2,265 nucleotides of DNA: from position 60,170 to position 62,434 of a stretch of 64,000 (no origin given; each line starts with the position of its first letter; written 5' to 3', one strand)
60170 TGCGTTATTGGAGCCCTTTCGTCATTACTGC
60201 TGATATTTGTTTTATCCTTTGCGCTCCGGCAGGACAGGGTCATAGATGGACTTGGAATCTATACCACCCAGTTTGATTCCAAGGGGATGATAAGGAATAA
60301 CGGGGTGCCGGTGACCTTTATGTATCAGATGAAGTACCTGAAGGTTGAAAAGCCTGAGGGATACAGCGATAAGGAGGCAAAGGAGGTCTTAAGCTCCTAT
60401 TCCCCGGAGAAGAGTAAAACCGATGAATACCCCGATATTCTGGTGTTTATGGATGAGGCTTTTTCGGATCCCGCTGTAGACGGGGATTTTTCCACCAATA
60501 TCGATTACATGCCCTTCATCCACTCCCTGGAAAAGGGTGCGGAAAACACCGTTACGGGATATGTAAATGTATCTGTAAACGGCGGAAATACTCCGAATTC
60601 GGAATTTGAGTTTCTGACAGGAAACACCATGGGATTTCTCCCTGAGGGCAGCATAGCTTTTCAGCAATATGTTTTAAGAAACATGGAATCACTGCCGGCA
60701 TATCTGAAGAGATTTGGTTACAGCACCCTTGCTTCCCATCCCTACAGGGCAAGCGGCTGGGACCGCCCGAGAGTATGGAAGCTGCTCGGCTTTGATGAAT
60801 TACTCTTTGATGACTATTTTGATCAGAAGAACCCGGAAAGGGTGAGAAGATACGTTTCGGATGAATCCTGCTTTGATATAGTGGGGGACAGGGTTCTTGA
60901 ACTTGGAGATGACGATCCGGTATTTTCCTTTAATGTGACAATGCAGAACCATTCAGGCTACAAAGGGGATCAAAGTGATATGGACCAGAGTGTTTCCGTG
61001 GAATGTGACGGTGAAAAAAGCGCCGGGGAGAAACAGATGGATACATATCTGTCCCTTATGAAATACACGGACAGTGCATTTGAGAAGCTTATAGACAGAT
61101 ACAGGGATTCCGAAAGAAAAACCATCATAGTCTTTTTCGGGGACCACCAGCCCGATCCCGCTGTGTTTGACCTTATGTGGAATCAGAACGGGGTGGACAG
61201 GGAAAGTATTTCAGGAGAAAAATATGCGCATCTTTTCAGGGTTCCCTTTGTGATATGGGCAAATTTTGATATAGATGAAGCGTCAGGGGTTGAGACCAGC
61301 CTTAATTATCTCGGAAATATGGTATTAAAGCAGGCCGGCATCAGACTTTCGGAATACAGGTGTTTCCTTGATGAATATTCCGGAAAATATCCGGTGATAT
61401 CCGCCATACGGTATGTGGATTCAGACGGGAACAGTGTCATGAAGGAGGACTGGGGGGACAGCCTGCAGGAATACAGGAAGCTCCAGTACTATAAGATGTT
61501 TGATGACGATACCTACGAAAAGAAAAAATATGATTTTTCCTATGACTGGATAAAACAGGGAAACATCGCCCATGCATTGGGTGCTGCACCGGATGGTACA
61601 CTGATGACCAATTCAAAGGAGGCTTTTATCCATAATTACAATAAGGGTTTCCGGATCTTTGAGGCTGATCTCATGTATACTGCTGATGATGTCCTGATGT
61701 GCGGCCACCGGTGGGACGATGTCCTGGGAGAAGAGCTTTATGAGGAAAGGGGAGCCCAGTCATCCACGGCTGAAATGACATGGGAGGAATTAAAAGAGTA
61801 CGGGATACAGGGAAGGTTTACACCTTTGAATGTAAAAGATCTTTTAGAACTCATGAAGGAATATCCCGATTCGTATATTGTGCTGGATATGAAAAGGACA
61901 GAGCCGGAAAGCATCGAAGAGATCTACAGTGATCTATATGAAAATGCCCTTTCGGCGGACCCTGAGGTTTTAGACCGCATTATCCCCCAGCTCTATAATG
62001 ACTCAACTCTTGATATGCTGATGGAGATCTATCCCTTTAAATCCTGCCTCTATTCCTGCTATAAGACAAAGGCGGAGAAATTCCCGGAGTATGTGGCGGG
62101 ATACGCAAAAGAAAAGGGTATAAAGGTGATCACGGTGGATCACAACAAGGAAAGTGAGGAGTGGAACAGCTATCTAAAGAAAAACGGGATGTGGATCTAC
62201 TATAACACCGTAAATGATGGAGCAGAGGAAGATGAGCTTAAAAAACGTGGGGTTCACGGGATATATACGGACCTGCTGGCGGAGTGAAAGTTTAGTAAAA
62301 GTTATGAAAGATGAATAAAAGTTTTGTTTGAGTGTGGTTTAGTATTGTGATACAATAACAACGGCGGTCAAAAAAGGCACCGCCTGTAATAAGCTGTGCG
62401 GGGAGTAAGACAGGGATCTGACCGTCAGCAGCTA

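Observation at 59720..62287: Rosetta-stone fusion: LtaS-like transferase fused to the GDPD-like domain that is a separate neighbouring gene elsewhere in the locus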

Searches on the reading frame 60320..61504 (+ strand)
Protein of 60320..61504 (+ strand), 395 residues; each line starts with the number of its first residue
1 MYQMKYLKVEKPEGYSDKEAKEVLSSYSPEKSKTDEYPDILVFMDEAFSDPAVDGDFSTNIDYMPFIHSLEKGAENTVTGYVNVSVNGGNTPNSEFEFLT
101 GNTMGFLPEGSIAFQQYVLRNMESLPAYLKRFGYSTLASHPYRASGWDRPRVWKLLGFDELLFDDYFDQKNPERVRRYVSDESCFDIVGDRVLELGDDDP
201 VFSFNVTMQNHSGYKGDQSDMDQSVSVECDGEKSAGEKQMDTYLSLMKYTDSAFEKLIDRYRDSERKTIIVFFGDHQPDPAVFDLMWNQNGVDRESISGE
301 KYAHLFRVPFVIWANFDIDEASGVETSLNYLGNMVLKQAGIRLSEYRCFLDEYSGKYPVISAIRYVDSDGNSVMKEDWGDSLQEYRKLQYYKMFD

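Call 31: search_solved_structures(query=window:60320-61504:+, max_evalue=0.001, show_alignments=3)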
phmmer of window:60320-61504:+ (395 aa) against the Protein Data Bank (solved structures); distinct sequences matched with E-value up to 0.001: 6.
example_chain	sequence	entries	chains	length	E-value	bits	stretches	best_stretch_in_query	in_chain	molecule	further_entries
5wcx_A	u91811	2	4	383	4.1e-15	59.4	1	10-279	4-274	Phosphoglycerol transferase GacH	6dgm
5u9z_A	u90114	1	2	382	4.6e-15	59.2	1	10-279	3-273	PHOSPHOGLYCEROL TRANSFERASE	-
4uoo_A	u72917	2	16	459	6.3e-14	55.5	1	61-277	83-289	LIPOTEICHOIC ACID SYNTHASE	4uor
2w5q_A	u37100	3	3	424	2.2e-13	53.7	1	62-278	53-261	PROCESSED GLYCEROL PHOSPHATE LIPOTEICHOIC ACID SYNTHASE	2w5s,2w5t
2w5r_A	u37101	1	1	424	4.1e-13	52.8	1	62-278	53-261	PROCESSED GLYCEROL PHOSPHATE LIPOTEICHOIC ACID SYNTHASE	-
2w8d_A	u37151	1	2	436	3.3e-12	49.8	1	63-313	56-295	PROCESSED GLYCEROL PHOSPHATE LIPOTEICHOIC ACID SYNTHASE 2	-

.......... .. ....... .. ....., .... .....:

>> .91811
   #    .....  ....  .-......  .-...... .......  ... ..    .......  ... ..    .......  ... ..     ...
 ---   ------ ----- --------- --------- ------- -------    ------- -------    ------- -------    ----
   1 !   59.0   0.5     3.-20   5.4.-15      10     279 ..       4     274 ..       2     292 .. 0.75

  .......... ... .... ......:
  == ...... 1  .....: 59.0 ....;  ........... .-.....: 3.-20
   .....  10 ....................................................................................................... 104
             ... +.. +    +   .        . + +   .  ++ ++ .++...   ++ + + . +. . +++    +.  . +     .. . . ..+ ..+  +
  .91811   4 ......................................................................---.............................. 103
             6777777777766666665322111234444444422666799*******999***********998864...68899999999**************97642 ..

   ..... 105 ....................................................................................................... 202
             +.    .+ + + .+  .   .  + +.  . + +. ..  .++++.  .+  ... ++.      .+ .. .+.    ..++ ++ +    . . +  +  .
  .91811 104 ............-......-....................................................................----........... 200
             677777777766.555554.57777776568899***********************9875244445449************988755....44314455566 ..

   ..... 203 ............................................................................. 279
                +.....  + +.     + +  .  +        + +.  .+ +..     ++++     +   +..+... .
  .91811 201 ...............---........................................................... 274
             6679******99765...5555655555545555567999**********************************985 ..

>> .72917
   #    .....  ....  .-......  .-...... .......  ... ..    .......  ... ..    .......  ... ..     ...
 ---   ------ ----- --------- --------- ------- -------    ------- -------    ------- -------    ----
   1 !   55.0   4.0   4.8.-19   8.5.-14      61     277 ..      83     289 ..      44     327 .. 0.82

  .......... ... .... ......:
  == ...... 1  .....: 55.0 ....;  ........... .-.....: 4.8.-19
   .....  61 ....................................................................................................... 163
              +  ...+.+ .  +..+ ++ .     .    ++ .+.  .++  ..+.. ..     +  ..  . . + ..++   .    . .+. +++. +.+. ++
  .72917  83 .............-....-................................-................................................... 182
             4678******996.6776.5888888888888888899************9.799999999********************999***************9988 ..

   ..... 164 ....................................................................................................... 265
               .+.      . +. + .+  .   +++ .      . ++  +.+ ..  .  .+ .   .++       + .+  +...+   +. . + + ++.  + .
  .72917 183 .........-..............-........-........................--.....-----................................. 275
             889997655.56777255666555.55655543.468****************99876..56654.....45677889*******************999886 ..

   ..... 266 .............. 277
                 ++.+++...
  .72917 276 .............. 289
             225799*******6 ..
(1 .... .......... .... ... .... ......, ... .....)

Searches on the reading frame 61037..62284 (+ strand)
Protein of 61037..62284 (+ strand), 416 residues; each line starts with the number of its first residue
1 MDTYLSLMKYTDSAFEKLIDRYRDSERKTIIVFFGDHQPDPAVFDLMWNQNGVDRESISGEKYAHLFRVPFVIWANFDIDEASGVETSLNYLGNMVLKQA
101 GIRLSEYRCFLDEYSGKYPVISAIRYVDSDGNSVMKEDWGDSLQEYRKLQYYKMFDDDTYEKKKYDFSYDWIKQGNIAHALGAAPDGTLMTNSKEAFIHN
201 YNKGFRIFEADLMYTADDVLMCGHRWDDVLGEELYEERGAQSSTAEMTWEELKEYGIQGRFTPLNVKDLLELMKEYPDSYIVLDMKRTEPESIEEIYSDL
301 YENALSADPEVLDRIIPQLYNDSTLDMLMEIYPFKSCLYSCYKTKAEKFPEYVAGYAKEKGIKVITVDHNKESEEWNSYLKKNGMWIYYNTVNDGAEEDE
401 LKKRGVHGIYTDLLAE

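Call 38: search_protein_representatives(protein=window:61037-62284:+)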
Query: 416 residues. Proteins with E-value up to 0.001 (for the whole library): 5151; up to 1e-10: 2781; up to 1e-30: 206. The best 150 are listed.
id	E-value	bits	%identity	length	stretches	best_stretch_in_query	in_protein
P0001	3.1e-283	955.5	100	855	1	1-416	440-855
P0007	1.2e-57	212.3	61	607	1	1-158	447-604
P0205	1.2e-52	195.9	33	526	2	170-415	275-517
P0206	3.2e-51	191.2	56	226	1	2-158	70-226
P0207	3.9e-50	187.6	39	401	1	163-414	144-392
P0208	1.1e-49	186.2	42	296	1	174-416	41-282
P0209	2.6e-48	181.6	45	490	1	166-414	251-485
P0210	3.1e-48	181.4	41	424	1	165-416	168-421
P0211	6.7e-48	180.3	33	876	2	167-414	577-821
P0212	1.0e-46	176.4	33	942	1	2-416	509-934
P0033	3.5e-46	174.6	53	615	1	2-158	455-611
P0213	3.6e-46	174.6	42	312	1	161-414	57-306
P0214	4.4e-46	174.3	40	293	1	157-414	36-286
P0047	2.1e-45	172.0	55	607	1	3-157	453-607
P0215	3.8e-45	171.2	37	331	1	170-414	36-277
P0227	3.0e-42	161.7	37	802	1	161-415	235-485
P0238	2.1e-40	155.6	37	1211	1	170-414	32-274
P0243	6.2e-40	154.0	34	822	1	165-414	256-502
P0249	8.5e-39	150.3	30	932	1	2-413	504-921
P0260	6.6e-38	147.3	33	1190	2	165-414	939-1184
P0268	2.1e-37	145.7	32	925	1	2-413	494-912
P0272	3.8e-37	144.8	34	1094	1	158-415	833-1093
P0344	4.0e-33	131.6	37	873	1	148-412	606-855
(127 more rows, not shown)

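Call 39: search_protein_families(library=pfam, proteins=[P0211, P0212, P0249, P0268, P0344, P0260, P0272, P0238, P0227, P0243], max_evalue=0.001)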
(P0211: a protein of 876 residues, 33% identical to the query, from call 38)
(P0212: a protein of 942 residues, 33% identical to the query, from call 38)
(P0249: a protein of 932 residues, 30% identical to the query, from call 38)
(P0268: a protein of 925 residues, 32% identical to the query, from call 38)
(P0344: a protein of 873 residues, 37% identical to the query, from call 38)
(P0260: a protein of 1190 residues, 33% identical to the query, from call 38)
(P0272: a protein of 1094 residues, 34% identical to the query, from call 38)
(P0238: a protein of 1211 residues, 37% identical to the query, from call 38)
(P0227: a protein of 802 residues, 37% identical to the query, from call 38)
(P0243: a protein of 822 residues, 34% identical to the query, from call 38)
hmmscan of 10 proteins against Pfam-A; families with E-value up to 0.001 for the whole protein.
P0211 (876 aa): 2 families
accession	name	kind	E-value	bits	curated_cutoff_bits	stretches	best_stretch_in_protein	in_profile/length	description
PF15711.10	ILEI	-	9.3e-09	36.1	27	1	89-149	28-88/90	Interleukin-like EMT inducer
PF03009.23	GDPD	-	5.9e-08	33.5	23.6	1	610-822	19-243/244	Glycerophosphoryl diester phosphodiesterase family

P0212 (942 aa): 2 families
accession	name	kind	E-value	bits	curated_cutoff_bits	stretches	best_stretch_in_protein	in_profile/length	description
PF00884.28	Sulfatase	-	7.2e-30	104.8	25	1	307-590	1-284/301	Sulfatase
PF03009.23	GDPD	-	2e-06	28.5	23.6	1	711-931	11-241/244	Glycerophosphoryl diester phosphodiesterase family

P0249 (932 aa): 2 families
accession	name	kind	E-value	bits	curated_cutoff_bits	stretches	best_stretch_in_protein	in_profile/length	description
PF00884.28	Sulfatase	-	1.8e-25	90.3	25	1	304-602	1-301/301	Sulfatase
PF03009.23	GDPD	-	2.6e-11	44.5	23.6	1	701-922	9-242/244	Glycerophosphoryl diester phosphodiesterase family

P0268 (925 aa): 2 families
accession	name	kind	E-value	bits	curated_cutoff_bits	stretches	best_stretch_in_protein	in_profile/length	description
PF00884.28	Sulfatase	-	3.7e-32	112.3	25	1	295-572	1-279/301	Sulfatase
PF03009.23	GDPD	-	3e-09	37.8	23.6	1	699-913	4-242/244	Glycerophosphoryl diester phosphodiesterase family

P0344 (873 aa): 2 families
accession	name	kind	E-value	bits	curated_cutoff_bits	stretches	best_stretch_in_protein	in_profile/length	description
PF00884.28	Sulfatase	-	4.7e-55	187.5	25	1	220-502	1-301/301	Sulfatase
PF03009.23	GDPD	-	2.6e-09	38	23.6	1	644-856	8-241/244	Glycerophosphoryl diester phosphodiesterase family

P0260 (1190 aa): 3 families
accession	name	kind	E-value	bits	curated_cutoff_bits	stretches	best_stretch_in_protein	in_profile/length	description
PF00884.28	Sulfatase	-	3e-40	138.9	25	1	557-843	1-301/301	Sulfatase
PF03009.23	GDPD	-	5.6e-10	40.2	23.6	1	966-1001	10-45/244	Glycerophosphoryl diester phosphodiesterase family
PF16158.11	N_BRCA1_IG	-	0.00065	20.7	28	0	183-249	32-92/108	Ig-like domain from next to BRCA1 gene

P0272 (1094 aa): 4 families
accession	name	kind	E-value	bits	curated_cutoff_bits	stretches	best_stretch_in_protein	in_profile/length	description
PF00884.28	Sulfatase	-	6.7e-38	131.1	25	1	471-758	2-300/301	Sulfatase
PF03009.23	GDPD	-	2.9e-09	37.8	23.6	1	864-1092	9-242/244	Glycerophosphoryl diester phosphodiesterase family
PF01663.27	Phosphodiest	-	5.1e-07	30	23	1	659-726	184-249/342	Type I phosphodiesterase / nucleotide pyrophosphatase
PF01676.23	Metalloenzyme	-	0.00016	21.7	24.3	1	659-760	169-251/252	Metalloenzyme superfamily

P0238 (1211 aa): 4 families
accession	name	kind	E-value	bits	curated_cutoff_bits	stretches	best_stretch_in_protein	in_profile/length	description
PF00884.28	Sulfatase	-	4.9e-43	148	25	1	834-1119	1-301/301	Sulfatase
PF03009.23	GDPD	-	2.6e-14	54.4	23.6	1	50-273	8-241/244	Glycerophosphoryl diester phosphodiesterase family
PF16158.11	N_BRCA1_IG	-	4.4e-08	34.1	28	1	313-394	16-99/108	Ig-like domain from next to BRCA1 gene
PF01663.27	Phosphodiest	-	7.3e-05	23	23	0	1027-1070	188-233/342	Type I phosphodiesterase / nucleotide pyrophosphatase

P0227 (802 aa): 2 families
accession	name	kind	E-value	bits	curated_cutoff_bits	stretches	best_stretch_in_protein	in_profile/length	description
PF15711.10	ILEI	-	2e-21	76.7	27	2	620-716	1-83/90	Interleukin-like EMT inducer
PF03009.23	GDPD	-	7.6e-17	62.7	23.6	1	264-484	10-242/244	Glycerophosphoryl diester phosphodiesterase family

P0243 (822 aa): 3 families
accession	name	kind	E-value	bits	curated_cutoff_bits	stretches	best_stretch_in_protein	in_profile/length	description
PF15711.10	ILEI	-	4.5e-13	50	27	2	640-735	2-83/90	Interleukin-like EMT inducer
PF03009.23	GDPD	-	1.2e-11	45.6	23.6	1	278-501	5-241/244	Glycerophosphoryl diester phosphodiesterase family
PF01833.30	TIG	-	1.3e-11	44.8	20.9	1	54-128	1-72/84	IPT/TIG domain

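Call 42: find_encoding_contigs(protein=P0272, flank=6000, max_places=1)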
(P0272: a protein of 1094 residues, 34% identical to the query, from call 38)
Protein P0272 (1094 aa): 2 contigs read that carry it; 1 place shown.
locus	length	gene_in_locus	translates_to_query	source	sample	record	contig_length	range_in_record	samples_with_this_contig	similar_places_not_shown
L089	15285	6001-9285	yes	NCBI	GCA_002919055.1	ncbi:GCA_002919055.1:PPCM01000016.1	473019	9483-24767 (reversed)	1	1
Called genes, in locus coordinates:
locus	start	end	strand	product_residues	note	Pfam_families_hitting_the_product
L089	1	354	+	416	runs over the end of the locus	PF00005:ABC_tran, PF14524:Wzt_C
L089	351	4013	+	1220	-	PF07021:MetW, PF08241:Methyltransf_11, PF08242:Methyltransf_12, PF13489:Methyltransf_23, PF13847:Methyltransf_31, PF00535:Glycos_transf_2, PF00535:Glycos_transf_2, PF10111:Glyco_tranf_2_2, +4 more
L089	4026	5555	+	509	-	PF09586:YfhO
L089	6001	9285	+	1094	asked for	PF27449:LtaS_N, PF00884:Sulfatase, PF01663:Phosphodiest (weak), PF03009:GDPD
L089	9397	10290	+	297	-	PF00781:DAGK_cat, PF19279:YegS_C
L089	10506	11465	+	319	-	PF00535:Glycos_transf_2, PF10111:Glyco_tranf_2_2, PF13641:Glyco_tranf_2_3, PF13632:Glyco_trans_2_3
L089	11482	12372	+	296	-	PF00535:Glycos_transf_2, PF13641:Glyco_tranf_2_3, PF13632:Glyco_trans_2_3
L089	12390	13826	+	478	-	PF02397:Bac_transf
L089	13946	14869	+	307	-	PF01507:PAPS_reduct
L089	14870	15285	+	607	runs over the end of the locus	PF00009:GTP_EFTU, PF01926:MMR_HSR1 (faint), PF22594:GTP-eEF1A_C, PF13671:AAA_33 (faint), PF01583:APS_kinase, PF13238:AAA_18 (weak)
